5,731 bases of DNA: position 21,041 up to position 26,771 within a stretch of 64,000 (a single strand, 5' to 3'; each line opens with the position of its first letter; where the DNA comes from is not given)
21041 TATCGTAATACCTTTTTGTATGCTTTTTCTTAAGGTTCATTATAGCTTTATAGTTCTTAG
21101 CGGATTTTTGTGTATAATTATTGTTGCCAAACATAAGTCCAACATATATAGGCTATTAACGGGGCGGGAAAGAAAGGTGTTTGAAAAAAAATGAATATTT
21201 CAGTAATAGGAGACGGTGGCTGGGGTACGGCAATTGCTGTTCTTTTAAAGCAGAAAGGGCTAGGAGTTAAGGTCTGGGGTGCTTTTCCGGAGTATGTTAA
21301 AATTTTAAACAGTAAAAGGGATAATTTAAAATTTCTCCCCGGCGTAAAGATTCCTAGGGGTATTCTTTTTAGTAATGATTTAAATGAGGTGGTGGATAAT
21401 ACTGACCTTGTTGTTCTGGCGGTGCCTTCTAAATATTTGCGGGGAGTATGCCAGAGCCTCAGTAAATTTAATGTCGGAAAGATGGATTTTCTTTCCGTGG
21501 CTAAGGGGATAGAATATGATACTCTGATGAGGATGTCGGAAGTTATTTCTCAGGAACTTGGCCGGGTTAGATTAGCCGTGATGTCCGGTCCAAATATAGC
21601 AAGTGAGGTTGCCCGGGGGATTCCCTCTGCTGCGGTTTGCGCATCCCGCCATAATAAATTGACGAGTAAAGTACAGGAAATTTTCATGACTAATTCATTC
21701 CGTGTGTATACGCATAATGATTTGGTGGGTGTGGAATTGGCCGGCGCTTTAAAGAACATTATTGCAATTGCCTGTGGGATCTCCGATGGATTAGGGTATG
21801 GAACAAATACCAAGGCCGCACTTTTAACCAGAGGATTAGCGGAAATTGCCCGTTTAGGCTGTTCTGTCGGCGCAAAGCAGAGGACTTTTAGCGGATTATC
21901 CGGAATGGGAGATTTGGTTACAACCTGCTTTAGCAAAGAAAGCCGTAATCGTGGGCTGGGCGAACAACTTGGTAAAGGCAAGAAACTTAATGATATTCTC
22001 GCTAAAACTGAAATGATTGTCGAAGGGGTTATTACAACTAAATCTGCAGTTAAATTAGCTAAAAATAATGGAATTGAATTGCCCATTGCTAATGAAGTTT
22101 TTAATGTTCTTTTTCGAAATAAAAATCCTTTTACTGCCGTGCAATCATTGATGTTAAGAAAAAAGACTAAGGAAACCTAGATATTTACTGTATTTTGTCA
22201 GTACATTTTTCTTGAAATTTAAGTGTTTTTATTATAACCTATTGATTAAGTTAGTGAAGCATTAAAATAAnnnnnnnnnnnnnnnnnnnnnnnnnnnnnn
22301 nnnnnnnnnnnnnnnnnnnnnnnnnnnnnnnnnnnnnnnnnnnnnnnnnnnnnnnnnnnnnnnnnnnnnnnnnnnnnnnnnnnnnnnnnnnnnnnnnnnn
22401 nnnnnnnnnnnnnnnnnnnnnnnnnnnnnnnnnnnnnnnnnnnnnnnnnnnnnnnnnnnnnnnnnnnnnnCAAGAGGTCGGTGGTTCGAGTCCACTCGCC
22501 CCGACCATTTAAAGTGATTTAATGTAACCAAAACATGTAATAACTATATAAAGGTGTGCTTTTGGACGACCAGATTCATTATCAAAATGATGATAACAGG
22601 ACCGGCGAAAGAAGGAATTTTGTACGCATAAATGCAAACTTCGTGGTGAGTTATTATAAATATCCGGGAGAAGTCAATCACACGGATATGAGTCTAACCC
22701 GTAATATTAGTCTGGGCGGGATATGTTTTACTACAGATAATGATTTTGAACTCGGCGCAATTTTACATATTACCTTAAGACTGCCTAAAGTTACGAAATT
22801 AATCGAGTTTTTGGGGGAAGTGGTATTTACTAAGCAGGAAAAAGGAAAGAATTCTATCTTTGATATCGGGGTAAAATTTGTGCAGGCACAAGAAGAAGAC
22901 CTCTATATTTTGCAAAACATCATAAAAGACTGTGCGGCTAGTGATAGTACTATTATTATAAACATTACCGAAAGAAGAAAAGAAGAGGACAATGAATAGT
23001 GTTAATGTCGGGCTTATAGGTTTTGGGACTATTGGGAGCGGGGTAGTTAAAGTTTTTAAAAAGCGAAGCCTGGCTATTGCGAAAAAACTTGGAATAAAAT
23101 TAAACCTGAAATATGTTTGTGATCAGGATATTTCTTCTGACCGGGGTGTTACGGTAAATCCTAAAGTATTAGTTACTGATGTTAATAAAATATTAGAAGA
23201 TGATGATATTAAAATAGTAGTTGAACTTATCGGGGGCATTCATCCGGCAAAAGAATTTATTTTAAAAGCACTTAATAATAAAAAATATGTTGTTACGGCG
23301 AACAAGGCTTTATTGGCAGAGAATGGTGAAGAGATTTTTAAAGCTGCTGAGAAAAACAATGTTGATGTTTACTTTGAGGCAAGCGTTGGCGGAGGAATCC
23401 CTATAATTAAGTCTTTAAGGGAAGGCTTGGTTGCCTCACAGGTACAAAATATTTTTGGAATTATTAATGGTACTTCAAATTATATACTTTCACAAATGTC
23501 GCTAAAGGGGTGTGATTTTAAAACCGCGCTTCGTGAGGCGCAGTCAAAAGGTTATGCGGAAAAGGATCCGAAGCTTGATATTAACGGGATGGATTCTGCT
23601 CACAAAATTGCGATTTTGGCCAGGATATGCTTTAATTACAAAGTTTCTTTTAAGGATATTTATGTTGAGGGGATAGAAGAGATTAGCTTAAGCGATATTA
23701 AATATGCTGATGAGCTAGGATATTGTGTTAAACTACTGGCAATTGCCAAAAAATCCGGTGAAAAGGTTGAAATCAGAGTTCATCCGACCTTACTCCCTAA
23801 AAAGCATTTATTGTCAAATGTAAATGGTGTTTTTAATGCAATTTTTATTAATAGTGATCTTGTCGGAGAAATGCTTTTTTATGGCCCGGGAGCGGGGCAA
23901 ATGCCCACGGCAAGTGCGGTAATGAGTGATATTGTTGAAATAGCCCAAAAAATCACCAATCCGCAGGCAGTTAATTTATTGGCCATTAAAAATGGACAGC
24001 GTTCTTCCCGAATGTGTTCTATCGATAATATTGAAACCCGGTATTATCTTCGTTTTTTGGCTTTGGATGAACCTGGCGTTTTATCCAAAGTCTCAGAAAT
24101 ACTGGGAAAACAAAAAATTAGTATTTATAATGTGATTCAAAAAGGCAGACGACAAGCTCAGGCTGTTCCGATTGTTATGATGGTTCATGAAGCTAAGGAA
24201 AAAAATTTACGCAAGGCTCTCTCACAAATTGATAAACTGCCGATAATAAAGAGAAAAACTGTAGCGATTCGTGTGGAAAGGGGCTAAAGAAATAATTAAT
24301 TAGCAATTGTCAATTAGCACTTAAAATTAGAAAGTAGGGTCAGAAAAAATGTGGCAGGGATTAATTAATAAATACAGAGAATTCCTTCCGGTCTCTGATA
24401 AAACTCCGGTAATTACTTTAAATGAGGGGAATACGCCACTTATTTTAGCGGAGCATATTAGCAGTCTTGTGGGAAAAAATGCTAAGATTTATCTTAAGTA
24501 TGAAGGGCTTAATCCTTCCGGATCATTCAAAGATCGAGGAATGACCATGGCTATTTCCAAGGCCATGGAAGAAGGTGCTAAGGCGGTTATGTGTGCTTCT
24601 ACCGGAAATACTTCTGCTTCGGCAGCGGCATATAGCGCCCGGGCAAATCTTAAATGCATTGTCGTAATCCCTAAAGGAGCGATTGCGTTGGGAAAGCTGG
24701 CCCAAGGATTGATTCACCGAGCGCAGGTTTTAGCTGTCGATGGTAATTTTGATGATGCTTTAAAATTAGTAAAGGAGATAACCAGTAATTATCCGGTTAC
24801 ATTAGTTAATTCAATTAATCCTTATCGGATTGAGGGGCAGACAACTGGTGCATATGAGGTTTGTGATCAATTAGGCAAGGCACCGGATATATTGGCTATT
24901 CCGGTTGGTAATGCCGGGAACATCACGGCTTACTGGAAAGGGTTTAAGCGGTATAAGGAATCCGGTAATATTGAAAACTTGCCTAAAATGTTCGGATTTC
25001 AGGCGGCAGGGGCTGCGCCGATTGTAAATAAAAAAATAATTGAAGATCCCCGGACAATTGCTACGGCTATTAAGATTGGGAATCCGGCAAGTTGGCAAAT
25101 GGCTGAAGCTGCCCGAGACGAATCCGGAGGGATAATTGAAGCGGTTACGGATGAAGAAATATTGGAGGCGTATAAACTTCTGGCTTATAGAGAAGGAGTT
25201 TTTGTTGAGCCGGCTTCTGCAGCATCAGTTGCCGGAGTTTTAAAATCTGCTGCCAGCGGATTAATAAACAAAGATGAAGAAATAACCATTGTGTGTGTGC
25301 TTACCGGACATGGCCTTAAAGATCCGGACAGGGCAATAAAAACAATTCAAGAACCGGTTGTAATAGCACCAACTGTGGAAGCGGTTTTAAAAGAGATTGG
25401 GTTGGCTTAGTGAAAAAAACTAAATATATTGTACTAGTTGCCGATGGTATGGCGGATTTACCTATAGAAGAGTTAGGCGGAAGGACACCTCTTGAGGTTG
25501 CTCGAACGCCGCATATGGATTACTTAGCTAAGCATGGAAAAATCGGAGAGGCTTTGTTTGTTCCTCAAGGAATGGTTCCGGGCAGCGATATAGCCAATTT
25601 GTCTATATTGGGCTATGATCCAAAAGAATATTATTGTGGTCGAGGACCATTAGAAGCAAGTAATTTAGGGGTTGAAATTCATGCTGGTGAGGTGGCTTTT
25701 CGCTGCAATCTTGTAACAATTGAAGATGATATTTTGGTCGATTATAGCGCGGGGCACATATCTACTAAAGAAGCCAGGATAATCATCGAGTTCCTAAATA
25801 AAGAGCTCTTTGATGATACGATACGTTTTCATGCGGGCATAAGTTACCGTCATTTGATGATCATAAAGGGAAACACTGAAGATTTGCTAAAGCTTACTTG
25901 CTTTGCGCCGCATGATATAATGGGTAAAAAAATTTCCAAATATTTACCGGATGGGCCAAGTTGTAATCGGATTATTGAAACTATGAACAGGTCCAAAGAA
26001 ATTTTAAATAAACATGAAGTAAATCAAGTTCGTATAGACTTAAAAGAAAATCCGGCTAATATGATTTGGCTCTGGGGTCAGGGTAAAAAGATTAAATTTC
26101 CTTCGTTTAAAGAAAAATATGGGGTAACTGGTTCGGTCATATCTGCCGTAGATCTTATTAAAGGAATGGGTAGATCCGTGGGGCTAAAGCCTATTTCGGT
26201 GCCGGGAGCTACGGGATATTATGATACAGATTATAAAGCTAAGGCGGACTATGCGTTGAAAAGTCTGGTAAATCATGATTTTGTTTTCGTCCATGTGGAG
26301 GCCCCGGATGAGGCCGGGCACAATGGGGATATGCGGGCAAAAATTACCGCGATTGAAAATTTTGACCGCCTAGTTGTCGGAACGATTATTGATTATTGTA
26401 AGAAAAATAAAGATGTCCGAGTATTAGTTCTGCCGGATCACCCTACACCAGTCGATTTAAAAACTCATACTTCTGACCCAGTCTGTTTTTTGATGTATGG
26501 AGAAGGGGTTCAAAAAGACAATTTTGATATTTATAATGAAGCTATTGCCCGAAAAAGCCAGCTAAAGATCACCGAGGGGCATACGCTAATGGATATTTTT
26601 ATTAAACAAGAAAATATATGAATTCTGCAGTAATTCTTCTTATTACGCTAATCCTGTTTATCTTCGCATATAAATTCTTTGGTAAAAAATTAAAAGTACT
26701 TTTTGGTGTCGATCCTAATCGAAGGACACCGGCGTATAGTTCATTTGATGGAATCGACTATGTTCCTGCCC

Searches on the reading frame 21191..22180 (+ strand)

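Call 9: search_protein_families(library=pfam, proteins=[window:21191-22180:+], max_evalue=0.001)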
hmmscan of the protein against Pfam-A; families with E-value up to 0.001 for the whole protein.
window:21191-22180:+ (329 aa): 4 families
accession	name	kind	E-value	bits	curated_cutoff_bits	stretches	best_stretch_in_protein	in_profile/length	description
PF07479.19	NAD_Gly3P_dh_C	-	1.2e-55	188.1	25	1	177-317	1-141/142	NAD-dependent glycerol-3-phosphate dehydrogenase C-terminus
PF01210.29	NAD_Gly3P_dh_N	-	1.9e-45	155.1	23.1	1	3-156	2-156/158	NAD-dependent glycerol-3-phosphate dehydrogenase N-terminus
PF20618.3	GPD_NAD_C_bact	-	1e-19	71.2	27.6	1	237-303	1-66/66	Bacterial GPD, NAD-dependent C-terminal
PF03807.23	F420_oxidored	-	0.00037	21.5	21.6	0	3-92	2-81/94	NADP oxidoreductase coenzyme F420-dependent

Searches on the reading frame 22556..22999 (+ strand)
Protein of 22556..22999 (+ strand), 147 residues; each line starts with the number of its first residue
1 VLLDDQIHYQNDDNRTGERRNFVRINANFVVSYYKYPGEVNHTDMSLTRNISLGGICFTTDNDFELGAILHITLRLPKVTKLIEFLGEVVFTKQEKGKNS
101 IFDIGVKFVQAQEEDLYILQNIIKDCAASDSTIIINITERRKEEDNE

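Call 9: search_protein_families(library=pfam, proteins=[window:22556-22999:+], max_evalue=0.001)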
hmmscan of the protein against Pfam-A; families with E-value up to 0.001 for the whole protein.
window:22556-22999:+ (147 aa): 1 family
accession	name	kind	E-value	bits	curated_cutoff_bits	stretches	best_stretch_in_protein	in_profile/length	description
PF07238.19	PilZ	-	1.1e-13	51.9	22.5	1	18-123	1-100/102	PilZ domain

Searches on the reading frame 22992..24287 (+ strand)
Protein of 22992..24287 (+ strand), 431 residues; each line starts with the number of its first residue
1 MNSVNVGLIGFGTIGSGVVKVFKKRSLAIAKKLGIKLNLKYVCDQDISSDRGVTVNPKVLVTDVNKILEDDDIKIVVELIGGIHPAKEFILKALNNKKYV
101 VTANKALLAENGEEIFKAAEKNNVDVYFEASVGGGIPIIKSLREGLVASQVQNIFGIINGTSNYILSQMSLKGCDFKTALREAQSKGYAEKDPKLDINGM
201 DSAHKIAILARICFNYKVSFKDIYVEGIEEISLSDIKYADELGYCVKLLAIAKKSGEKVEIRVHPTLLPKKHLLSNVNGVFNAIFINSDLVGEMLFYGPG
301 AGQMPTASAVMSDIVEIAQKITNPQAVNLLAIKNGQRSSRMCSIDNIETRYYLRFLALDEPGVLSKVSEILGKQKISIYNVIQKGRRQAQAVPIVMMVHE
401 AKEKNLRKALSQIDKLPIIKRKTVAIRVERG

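Call 9: search_protein_families(library=pfam, proteins=[window:22992-24287:+], max_evalue=0.001)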
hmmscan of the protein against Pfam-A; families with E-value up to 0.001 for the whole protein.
window:22992-24287:+ (431 aa): 4 families
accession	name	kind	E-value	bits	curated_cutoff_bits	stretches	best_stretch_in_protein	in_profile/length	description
PF00742.24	Homoserine_dh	-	1e-66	224.5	22.9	1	137-315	1-173/173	Homoserine dehydrogenase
PF03447.22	NAD_binding_3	-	4.3e-22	79.4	24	1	10-129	1-116/116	Homoserine dehydrogenase, NAD binding domain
PF01842.31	ACT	-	3.6e-09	36.7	27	1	351-417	1-65/66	ACT domain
PF22629.2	ACT_AHAS_ss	-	1.1e-05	26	27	1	354-417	2-63/67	AHAS small subunit-like ACT domain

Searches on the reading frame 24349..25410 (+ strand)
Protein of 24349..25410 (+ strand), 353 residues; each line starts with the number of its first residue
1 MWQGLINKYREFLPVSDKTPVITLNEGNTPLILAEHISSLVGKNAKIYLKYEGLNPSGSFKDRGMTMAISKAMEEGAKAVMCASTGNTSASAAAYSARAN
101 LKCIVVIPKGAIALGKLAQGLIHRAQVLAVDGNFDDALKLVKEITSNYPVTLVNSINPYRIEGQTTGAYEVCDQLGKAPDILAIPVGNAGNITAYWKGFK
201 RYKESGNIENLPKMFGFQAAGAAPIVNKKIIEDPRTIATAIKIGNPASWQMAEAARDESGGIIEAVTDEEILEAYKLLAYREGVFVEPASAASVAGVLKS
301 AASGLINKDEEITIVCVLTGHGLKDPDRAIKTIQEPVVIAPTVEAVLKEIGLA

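Call 9: search_protein_families(library=pfam, proteins=[window:24349-25410:+], max_evalue=0.001)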
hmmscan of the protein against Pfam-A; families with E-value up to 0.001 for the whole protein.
window:24349-25410:+ (353 aa): 1 family
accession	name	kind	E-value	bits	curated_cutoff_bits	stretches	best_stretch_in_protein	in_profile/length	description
PF00291.31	PALP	-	1.2e-72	245.2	35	1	22-320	1-295/295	Pyridoxal-phosphate dependent enzyme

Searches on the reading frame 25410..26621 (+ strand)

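Call 9: search_protein_families(library=pfam, proteins=[window:25410-26621:+], max_evalue=0.001)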
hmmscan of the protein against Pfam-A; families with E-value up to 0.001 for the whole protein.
window:25410-26621:+ (403 aa): 2 families
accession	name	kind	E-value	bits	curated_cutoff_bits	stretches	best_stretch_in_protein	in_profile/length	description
PF10143.14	PhosphMutase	-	8.1e-55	185.7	21.5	1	40-205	1-170/170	2,3-bisphosphoglycerate-independent phosphoglycerate mutase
PF01676.23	Metalloenzyme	-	7.1e-48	163.7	24.3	1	5-399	2-251/252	Metalloenzyme superfamily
